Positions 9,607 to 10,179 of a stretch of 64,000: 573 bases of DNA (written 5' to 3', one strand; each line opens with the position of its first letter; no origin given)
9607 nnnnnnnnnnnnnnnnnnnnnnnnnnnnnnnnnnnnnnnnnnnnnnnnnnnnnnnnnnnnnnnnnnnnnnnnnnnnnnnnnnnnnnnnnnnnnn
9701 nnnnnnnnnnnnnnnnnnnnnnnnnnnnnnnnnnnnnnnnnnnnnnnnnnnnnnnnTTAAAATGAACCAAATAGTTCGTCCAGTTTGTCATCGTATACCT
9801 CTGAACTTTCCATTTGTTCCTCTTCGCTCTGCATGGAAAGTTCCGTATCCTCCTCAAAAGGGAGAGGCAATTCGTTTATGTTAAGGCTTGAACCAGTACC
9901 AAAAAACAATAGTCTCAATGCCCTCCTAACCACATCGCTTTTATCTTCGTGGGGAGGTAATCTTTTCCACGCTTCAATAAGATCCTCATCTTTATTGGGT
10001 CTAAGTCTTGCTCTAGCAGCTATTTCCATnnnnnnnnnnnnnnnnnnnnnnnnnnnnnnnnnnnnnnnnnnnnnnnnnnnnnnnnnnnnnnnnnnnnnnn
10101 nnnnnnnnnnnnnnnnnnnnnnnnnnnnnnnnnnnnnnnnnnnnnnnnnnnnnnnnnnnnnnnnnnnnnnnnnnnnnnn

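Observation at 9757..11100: Phage-borne actin-like (ParM-family) ATPase with overlapping RHH adaptor and TGTACA repeat array, a putative parMRC-type positioning system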

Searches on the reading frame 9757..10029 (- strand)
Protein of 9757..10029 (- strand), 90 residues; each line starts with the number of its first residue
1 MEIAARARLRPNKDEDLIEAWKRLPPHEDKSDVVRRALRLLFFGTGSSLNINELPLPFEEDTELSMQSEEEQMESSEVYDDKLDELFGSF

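Call 3: search_protein_families(library=pfam, proteins=[window:9757-10029:-], max_evalue=1)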
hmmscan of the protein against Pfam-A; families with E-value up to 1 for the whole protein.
window:9757-10029:- (90 aa): 0 families

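Call 4: search_protein_families(library=phrogs, proteins=[window:9757-10029:-], max_evalue=0.01)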
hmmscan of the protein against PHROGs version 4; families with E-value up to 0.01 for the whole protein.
window:9757-10029:- (90 aa): 0 families

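Call 8: search_dna_similar(query=window:9757-10029:-, collection=phages, mode=protein, max_rows=30, max_evalue=0.01)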
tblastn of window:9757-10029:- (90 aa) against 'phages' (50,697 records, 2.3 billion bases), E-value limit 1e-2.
No match.

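Call 23: find_homologous_proteins(query=window:9757-10029:-, max_evalue=0.001)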
Query window:9757-10029:- (90 aa): 18 proteins with E <= 0.001 among 25 candidates.
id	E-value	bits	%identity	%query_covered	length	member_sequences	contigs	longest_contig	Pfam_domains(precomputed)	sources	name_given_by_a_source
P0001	2.9e-51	189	100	100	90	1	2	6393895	-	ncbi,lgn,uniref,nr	ncbi:hypothetical protein HUB98_05445 [Paenibacillus barcinonensis]|uniref:Uncharacterized protein n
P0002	3.6e-36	140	76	100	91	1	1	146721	-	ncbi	ncbi:hypothetical protein [Paenibacillus taichungensis]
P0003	5.8e-29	117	70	100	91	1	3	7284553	-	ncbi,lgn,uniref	ncbi:hypothetical protein MKY95_18655 [Paenibacillus sp. FSL P4-0176]|uniref:hypothetical protein n=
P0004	4.5e-28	115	66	100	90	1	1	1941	-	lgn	-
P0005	2.4e-27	112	68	100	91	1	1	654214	-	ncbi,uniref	ncbi:hypothetical protein ACFVQB_13975 [Paenibacillus sp. NPDC057886]|uniref:hypothetical protein n=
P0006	5.1e-27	111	63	100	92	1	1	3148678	-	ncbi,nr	nr:hypothetical protein [Paenibacillus xylanexedens]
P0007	6.6e-27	111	63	100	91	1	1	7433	-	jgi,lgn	jgi:hypothetical protein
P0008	9.4e-27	110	68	100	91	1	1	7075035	-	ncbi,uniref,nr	ncbi:hypothetical protein [Paenibacillus sp. 1781tsa1]|uniref:hypothetical protein n=1 Tax=Paenibaci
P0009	1.4e-26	110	67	100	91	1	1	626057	-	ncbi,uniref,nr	ncbi:hypothetical protein [Paenibacillus sp. O199]|uniref:hypothetical protein n=1 Tax=Paenibacillus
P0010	4.1e-26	108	66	100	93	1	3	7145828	-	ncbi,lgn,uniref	ncbi:hypothetical protein NSQ20_12530 [Paenibacillus sp. FSL K6-1122]|uniref:hypothetical protein n=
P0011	5.8e-26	108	64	100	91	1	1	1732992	-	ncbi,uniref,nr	ncbi:hypothetical protein IFU39_00440 [Paenibacillus sp. CFBP 13594]|uniref:hypothetical protein n=1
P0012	5.6e-25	105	66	87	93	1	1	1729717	-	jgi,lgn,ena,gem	-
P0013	5.4e-24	102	62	100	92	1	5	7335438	-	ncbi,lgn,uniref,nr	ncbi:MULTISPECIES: hypothetical protein [Paenibacillus]|uniref:hypothetical protein n=1 Tax=Paenibac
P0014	1.7e-20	90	57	100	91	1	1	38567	-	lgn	-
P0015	2.9e-19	86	57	100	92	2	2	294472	-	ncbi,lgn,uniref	ncbi:hypothetical protein ABHN03_03790 [Paenibacillus sp. NRS-1775]|uniref:hypothetical protein n=1 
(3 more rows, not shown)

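Call 34: search_solved_structures(query=A4, max_evalue=10, show_alignments=3)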
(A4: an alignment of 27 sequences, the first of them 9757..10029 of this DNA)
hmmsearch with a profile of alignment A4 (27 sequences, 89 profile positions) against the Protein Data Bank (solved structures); distinct sequences matched with E-value up to 10: 5.
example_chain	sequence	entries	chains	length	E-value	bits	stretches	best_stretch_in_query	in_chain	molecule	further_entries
1q5v_A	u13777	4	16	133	0.11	16.1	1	12-51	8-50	Nickel responsive regulator | Nickel-responsive regulator | Nickel-responsive regulatory protein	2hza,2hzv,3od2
2zc2_A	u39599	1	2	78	0.39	14.4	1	24-52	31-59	DnaD-like replication protein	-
7b22_A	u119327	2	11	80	0.48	14.1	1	29-61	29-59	Antitoxin ParD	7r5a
9nnq_A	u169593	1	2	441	2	12.1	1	5-39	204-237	Lysine N-acyltransferase MbtK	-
9nnr_A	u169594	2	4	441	2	12.1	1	5-39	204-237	Lysine N-acyltransferase MbtK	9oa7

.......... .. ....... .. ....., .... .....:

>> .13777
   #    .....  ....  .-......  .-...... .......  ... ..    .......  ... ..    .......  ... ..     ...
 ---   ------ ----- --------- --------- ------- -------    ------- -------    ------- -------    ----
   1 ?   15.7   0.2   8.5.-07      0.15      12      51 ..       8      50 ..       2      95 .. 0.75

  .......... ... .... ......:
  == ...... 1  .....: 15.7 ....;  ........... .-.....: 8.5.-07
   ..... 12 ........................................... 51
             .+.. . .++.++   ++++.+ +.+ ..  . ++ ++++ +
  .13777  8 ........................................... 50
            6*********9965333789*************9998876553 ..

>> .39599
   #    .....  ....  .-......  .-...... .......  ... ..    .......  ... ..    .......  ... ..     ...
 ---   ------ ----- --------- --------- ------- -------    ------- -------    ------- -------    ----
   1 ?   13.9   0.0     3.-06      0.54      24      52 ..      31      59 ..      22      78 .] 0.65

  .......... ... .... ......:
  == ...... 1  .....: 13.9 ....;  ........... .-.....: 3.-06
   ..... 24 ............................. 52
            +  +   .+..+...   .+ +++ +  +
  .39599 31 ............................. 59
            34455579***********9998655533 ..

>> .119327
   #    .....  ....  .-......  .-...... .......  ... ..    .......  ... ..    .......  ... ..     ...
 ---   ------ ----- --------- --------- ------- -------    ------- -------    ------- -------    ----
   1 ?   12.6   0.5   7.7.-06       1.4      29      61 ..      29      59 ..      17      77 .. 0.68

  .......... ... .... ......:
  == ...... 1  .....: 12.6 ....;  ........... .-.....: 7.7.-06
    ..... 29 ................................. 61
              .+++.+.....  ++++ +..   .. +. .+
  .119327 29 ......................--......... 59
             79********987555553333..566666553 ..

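Call 39: predict_structure(alignment_id=A5)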
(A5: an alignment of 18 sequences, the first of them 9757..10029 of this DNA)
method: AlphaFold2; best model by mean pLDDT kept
length: 90 residues; sequences in the alignment: 18
mean_pLDDT: 63.2   pTM: 0.29
mean pLDDT of the five models: 63.2, 60.5, 60.5, 60.3, 59.1
residues with pLDDT >= 90: 0; 70-90: 38; 50-70: 27; < 50: 25
segments of 3 or more residues with pLDDT < 50: 52-74
pLDDT, mean of each block of 10 residues (from residue 1): 66 73 76 83 64 45 40 52 70
secondary structure, 60 per line:
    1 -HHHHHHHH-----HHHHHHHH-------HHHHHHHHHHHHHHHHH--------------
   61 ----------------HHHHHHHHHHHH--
elements in order: H2-9 H15-22 H30-46 H77-88
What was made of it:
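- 9757..10029 (-): alpR-like adaptor, 90 aa. Probable RHH DNA-binding domain at residues 1-44; variable acidic linker at 45-76; conserved C-terminal helix ........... at 77-90. The ATG overlaps the alp stop by 10 nt. AlphaFold gives helices 15-22 and 30-46, disorder at 52-74, and a helix at 77-88 (call 39).
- On Ribbon-helix-helix (CopG/Arc/MetJ; ParR/ParG-type) DNA-binding proteins: The AlphaFold monomer shows helix-helix at 15-22 and 30-46, but residues 2-9 are modelled as a helix (call 39).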

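Call 45: fold_search(model_id=the predicted structure, library=pdb)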
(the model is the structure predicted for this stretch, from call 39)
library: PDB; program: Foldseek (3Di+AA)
matches with E <= 10: 5; with E <= 0.001: 0
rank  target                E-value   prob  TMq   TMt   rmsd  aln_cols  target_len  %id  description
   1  3eih_C                3.8e+00  0.14  0.23  0.08   4.1        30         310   23  Crystal structure of S.cerevisiae Vps4 in the presence of ATPgammaS (released 2008-09-30)
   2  6bk8_S                8.3e+00  0.01  0.17  0.08  17.1        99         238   14  S. cerevisiae spliceosomal post-catalytic P complex (released 2018-02-21)
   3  3s5r_B                8.9e+00  0.08  0.24  0.12   5.5        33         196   21  Crystal structure of a putative transcriptional regulator of the TETR family (SYN_02108) from Syntrophus aciditrophicu (released 2011-06-15)
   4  9b62_E                8.9e+00  0.01  0.13  0.07  24.0        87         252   17  Human RANBP2/RAN(GTP)/RANGAP1-SUMO1/UBC9/CRM1/RAN(GTP) - composite map and model (released 2024-10-16)
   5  3s5r_A                9.6e+00  0.08  0.24  0.12   5.4        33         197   21  Crystal structure of a putative transcriptional regulator of the TETR family (SYN_02108) from Syntrophus aciditrophicu (released 2011-06-15)
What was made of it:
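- On Ribbon-helix-helix (CopG/Arc/MetJ; ParR/ParG-type) DNA-binding proteins: Foldseek was uninformative (call 45).
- Tried and rejected: The AlphaFold monomer of the adaptor was poor (pLDDT 63), and Foldseek against the PDB was meaningless (calls 39, 45).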

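Call 46: search_protein_families(library=pfam, alignment_id=A4, max_evalue=10)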
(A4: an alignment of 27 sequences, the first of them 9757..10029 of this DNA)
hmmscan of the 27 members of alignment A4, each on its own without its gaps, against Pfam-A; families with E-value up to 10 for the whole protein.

A. member 1, window:9757-10029:- (90 aa): 0 families

B. families by the number of members that match (of 27 scanned): 10 families
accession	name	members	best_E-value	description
PF01402.27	RHH_1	6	0.02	Ribbon-helix-helix protein, copG family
PF07499.19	RuvA_C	3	0.0037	RuvA, C-terminal domain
PF13113.11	DUF3970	2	0.049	Protein of unknown function (DUF3970)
PF24975.1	UBA_Rad5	1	0.048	Fungal Rad5 UBA-like domain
PF17908.6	APAF1_C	1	0.1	APAF-1 helical domain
PF10929.13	DUF2811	1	0.11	Protein of unknown function (DUF2811)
PF19417.4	RnlA_toxin_N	1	0.18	RNase LS, bacterial toxin N-terminal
PF22180.2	RH3_dom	1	0.2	RH3 domain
PF01851.28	PC_rep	1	0.26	Proteasome/cyclosome repeat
PF00274.25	Glycolytic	1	0.27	Fructose-bisphosphate aldolase class-I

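Call 77: search_protein_representatives(alignment_id=A5)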
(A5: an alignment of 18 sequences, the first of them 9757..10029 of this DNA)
Query: 18 sequences, 91 profile positions. Proteins with E-value up to 0.001 (for the whole library): 78; up to 1e-10: 11; up to 1e-30: 2. The best 78 are listed.
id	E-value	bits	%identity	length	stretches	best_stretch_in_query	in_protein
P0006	5.4e-36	139.0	-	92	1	1-91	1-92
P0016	2.3e-32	127.4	-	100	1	1-91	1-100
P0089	4.2e-28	113.8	-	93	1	1-91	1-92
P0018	9.5e-25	103.0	-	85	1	1-91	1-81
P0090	7.0e-15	71.4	-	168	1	2-49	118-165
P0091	1.0e-12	64.4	-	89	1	6-91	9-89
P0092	1.4e-12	64.0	-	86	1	3-73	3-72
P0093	1.7e-12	63.7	-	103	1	6-90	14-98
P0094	1.9e-12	63.6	-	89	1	4-90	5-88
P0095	3.6e-12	62.7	-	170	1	23-91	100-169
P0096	8.8e-11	58.2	-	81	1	1-62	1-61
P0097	2.1e-10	57.0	-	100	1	7-88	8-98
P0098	6.1e-10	55.5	-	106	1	1-89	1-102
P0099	9.0e-10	55.0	-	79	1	7-48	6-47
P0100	1.0e-09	54.8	-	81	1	5-75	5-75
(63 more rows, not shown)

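Call 79: search_solved_structures(query=A8, max_evalue=10, show_alignments=3)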
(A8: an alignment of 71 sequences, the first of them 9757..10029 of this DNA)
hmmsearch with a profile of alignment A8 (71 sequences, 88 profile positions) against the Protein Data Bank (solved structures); distinct sequences matched with E-value up to 10: 8.
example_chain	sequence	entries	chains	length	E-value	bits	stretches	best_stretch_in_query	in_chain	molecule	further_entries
6iya_A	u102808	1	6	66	0.026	18.1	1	13-57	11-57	Transcriptional regulator CopG family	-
7etr_A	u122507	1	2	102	0.027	18.1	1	13-59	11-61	Transcriptional regulator CopG family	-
1q5v_A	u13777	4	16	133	0.058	17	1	13-56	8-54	Nickel responsive regulator | Nickel-responsive regulator | Nickel-responsive regulatory protein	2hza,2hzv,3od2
9kkd_A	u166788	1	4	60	0.37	14.4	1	16-57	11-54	Ribbon-helix-helix protein, CopG family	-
6x0a_a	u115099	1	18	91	0.66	13.6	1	27-57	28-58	Putative addiction module antidote protein, CopG/Arc/MetJ family chimera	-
2zc2_A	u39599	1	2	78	0.81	13.3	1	24-57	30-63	DnaD-like replication protein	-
4v6u_Bk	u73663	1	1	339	0.82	13.3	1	30-69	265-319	Acidic ribosomal protein P0 homolog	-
7b22_A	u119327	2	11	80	1.1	12.9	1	30-51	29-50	Antitoxin ParD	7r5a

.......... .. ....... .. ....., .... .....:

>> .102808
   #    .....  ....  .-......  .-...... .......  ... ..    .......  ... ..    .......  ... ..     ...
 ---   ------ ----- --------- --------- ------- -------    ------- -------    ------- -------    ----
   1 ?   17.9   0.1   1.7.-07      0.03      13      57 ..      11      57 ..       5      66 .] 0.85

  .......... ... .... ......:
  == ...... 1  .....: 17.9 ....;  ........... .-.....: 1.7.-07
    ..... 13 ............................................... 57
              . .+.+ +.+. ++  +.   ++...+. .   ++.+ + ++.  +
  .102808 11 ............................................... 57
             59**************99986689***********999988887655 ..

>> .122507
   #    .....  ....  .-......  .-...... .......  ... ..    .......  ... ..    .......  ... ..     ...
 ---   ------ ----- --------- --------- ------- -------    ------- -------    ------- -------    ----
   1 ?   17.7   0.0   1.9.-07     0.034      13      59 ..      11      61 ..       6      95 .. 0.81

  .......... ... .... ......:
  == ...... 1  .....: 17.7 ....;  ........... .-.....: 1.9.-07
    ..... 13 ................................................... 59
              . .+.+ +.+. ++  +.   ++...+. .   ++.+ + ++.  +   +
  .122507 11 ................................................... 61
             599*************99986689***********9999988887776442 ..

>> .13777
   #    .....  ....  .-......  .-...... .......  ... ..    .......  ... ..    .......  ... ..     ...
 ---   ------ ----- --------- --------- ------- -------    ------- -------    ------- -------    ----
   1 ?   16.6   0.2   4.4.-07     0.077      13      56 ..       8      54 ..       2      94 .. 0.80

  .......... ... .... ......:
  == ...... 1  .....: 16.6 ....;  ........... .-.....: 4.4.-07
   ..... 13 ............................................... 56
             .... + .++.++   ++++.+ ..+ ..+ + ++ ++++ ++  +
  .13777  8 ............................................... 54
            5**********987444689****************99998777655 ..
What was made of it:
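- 9757..10029 (-): The best PDB profile hits are all RHH proteins: CopG 0.026, NikR 0.058, ParD (calls 34, 79).
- On Ribbon-helix-helix (CopG/Arc/MetJ; ParR/ParG-type) DNA-binding proteins: The family profile's best PDB hits are all RHH proteins but weak: CopG 0.026, NikR 0.058, ParD about 1 (calls 34, 79).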
